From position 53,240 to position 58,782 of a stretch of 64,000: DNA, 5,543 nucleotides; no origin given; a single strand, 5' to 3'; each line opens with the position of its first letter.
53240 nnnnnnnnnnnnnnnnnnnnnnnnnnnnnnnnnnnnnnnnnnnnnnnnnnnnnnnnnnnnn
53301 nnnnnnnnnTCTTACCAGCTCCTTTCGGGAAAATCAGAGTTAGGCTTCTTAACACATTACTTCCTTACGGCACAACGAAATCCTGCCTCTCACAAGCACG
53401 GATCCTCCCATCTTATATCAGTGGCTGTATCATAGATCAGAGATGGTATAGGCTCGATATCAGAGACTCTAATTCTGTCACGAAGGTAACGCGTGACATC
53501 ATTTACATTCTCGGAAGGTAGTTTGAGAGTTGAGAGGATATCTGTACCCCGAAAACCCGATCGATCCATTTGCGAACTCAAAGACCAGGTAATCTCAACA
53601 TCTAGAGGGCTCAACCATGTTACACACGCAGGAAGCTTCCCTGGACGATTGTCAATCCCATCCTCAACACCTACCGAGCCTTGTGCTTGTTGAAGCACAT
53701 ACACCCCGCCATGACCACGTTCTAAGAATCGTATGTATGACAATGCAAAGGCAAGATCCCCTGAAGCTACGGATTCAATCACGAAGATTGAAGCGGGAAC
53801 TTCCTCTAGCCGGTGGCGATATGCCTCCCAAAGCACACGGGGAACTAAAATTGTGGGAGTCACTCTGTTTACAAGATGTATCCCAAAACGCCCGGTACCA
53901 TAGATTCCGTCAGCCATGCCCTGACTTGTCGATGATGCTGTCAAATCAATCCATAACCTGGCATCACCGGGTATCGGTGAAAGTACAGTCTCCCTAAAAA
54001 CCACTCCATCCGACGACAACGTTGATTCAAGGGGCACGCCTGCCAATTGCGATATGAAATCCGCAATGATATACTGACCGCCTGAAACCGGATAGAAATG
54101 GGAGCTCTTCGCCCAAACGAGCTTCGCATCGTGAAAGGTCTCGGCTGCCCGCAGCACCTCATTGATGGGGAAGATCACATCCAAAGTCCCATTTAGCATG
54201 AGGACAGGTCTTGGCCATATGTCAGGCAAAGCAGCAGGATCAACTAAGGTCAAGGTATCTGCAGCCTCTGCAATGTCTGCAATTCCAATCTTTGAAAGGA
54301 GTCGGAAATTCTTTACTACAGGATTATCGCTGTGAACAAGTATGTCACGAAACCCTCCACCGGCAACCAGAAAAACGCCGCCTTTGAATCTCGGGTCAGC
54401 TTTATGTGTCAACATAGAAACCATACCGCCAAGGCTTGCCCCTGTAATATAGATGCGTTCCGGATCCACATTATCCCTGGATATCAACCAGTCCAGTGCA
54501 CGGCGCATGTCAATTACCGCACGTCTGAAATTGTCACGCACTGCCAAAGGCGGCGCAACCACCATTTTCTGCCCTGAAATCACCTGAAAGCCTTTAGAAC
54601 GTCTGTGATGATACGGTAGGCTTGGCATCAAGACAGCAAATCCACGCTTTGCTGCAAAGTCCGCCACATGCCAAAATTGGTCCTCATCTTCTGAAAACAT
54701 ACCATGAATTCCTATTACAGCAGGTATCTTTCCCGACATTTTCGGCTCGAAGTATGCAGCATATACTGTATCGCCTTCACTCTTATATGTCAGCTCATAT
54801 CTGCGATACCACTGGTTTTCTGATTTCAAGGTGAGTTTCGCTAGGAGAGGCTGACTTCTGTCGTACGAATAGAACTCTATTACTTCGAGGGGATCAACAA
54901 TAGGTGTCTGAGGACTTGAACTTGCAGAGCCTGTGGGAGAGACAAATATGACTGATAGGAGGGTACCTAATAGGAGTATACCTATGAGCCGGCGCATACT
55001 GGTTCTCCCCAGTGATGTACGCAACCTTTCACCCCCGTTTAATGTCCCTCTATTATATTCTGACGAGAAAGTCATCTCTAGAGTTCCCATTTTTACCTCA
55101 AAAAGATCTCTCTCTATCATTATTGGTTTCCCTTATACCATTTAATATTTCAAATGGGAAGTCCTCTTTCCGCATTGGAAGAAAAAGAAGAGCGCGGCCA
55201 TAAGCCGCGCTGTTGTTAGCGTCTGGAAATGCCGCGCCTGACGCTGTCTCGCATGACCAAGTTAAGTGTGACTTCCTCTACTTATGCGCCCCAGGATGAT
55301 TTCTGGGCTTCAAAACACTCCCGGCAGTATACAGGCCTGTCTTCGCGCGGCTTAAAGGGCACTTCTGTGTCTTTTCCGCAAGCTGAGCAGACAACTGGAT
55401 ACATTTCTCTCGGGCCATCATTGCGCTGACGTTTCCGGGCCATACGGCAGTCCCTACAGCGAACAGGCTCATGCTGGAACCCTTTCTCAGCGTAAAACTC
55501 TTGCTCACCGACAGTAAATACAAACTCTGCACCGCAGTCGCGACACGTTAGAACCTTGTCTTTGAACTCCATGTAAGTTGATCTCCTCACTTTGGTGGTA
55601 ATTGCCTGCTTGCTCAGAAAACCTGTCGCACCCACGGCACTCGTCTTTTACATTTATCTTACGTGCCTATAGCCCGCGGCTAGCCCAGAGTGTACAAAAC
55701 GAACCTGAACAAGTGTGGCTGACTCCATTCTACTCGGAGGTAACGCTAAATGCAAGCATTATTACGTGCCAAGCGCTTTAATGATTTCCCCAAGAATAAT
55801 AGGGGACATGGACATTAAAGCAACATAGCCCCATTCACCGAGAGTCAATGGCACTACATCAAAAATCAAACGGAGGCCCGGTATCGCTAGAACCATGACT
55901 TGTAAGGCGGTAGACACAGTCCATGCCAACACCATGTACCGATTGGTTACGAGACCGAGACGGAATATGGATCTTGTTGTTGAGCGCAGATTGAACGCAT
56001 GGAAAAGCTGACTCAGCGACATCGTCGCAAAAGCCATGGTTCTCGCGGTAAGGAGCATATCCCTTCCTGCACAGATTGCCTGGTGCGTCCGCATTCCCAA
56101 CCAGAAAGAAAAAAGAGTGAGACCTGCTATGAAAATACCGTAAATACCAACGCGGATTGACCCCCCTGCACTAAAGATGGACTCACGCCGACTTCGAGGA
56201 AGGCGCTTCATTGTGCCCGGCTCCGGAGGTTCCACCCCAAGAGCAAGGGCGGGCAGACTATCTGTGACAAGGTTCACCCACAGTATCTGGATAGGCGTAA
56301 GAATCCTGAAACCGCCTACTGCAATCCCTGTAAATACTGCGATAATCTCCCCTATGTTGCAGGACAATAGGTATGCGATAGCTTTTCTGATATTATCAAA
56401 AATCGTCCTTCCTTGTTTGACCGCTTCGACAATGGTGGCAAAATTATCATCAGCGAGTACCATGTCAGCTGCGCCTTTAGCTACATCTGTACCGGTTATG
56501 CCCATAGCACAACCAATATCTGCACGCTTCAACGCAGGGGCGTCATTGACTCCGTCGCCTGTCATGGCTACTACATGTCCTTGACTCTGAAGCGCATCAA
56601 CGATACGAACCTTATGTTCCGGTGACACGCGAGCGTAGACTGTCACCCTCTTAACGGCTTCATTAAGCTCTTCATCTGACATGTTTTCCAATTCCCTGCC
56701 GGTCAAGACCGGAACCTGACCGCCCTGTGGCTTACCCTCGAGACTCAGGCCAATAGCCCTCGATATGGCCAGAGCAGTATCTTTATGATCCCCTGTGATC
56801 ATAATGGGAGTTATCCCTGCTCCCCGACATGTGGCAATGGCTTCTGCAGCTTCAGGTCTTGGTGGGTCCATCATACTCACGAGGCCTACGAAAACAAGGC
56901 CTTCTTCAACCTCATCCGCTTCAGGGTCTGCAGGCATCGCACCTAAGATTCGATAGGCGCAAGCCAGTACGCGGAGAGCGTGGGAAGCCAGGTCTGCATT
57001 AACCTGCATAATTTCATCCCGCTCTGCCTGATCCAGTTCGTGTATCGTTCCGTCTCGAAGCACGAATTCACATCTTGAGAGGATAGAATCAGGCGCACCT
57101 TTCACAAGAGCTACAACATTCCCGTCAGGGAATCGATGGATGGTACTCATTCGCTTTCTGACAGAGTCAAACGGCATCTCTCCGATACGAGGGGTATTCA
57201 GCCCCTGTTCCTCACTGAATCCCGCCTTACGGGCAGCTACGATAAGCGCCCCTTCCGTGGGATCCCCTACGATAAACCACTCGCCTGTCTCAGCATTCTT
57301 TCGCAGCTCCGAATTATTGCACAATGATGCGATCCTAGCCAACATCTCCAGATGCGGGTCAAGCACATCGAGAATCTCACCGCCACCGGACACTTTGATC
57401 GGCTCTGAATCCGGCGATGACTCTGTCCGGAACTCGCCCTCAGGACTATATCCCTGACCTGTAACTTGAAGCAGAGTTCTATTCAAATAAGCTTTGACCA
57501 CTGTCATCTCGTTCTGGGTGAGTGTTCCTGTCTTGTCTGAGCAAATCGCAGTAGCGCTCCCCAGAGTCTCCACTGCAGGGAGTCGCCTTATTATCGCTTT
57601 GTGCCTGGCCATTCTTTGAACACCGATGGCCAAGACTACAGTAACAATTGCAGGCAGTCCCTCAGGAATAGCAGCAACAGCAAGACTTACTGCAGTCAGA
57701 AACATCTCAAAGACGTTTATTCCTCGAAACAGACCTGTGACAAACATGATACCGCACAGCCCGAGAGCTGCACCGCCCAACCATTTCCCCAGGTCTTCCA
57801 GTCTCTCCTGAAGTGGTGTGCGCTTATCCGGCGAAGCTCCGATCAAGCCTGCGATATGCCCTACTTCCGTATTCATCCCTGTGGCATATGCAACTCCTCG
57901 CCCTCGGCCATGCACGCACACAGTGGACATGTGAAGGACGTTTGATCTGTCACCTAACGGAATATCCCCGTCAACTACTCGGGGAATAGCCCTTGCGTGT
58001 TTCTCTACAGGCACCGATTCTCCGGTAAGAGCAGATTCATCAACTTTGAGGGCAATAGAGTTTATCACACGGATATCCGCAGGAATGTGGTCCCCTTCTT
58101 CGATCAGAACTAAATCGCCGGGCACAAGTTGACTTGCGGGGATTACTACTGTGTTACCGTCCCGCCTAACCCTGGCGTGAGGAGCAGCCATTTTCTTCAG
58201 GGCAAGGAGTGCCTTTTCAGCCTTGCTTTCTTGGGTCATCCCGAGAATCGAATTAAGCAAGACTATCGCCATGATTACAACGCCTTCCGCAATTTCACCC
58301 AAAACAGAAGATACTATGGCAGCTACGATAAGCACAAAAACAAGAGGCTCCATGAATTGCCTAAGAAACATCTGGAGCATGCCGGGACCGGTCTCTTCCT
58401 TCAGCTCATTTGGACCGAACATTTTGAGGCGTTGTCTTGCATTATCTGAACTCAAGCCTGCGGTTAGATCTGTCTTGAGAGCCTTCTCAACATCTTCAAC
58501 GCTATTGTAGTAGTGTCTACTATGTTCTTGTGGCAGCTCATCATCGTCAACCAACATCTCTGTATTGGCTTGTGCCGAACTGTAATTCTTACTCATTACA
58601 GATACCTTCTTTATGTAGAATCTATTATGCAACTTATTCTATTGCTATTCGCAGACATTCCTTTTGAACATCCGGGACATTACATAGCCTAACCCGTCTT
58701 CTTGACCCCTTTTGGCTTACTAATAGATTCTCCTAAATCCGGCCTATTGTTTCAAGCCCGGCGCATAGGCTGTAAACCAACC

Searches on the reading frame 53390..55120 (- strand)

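Call 36: search_protein_families(library=pfam, max_evalue=0.00001, proteins=[window:53390-55120:-])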
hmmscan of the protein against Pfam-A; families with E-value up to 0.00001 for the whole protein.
window:53390-55120:- (576 aa): 5 families
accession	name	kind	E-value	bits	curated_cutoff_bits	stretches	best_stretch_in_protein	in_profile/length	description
PF05448.18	AXE1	-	4.7e-09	35.9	21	1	103-239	52-194/321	Acetyl xylan esterase (AXE1)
PF00326.27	Peptidase_S9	-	4.9e-08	33.1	22.6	1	202-328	45-169/213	Prolyl oligopeptidase family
PF01738.24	DLH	-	5e-07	30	21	1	121-249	3-125/217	Dienelactone hydrolase family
PF00561.26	Abhydrolase_1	-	5.8e-07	29.9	25.8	0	133-253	1-102/245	alpha/beta hydrolase fold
PF12697.13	Abhydrolase_6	-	8.6e-06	27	26.3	0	136-271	2-110/217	Alpha/beta hydrolase family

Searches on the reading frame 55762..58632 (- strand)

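Call 36: search_protein_families(library=pfam, max_evalue=0.00001, proteins=[window:55762-58632:-])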
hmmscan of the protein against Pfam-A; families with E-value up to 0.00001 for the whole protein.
window:55762-58632:- (956 aa): 5 families
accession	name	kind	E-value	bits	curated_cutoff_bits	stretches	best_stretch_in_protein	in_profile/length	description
PF00122.25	E1-E2_ATPase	-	1.2e-54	185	28.1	1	147-344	1-181/181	E1-E2 ATPase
PF00689.26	Cation_ATPase_C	-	3.2e-54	183.8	27.3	1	777-954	3-175/175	Cation transporting ATPase, C-terminus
PF13246.12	Cation_ATPase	-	7.8e-25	87.2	21.7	1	437-523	2-90/91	Cation transport ATPase (P-type)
PF00690.31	Cation_ATPase_N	-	2.8e-20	72.2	20.4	1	41-108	2-69/69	Cation transporter/ATPase, N-terminus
PF00702.32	Hydrolase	-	1.1e-17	65.4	26.4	1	576-705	82-191/191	haloacid dehalogenase-like hydrolase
